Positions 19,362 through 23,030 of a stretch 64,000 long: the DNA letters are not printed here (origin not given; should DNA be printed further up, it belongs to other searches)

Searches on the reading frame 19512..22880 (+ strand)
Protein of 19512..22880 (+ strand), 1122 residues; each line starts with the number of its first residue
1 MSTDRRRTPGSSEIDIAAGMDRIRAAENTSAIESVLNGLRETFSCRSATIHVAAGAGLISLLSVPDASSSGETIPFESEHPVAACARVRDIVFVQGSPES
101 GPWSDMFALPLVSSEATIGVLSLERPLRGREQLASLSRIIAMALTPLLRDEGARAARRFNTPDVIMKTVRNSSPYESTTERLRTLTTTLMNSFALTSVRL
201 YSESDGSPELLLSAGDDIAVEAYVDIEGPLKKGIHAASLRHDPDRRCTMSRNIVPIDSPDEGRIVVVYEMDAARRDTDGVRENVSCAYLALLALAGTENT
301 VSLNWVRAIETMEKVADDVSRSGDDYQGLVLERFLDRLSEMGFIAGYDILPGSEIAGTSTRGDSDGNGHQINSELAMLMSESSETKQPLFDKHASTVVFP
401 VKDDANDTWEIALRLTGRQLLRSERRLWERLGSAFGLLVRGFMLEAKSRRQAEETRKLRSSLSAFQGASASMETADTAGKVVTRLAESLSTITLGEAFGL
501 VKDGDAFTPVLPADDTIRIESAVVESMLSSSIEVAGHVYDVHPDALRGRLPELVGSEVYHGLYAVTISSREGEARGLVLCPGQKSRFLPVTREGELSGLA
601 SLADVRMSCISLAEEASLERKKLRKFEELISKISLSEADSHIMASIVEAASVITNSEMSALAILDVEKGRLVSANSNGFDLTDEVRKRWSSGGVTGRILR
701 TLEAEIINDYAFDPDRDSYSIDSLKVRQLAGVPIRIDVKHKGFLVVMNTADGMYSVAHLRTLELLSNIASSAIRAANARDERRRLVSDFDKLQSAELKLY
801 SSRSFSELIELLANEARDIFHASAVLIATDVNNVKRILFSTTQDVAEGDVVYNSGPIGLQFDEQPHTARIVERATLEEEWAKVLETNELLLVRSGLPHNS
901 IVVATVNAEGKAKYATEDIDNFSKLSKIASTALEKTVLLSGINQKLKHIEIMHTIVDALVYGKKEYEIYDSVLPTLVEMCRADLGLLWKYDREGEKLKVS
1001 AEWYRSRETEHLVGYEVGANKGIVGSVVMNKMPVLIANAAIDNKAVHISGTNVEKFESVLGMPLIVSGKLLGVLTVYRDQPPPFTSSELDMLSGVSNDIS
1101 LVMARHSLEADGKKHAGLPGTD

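Call 22: search_protein_families(library=pfam, proteins=[window:19512-22880:+], max_evalue=0.0001)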
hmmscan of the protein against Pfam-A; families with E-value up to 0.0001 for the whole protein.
window:19512-22880:+ (1122 aa): 3 families
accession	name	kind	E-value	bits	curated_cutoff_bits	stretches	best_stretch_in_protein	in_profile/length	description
PF13185.12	GAF_2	-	4.6e-37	127.7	28.6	2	967-1103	6-135/136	GAF domain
PF01590.32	GAF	-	2.2e-24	86.9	22.4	1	967-1101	4-131/133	GAF domain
PF13492.12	GAF_3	-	4.5e-16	59.9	27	1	967-1104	4-128/129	GAF domain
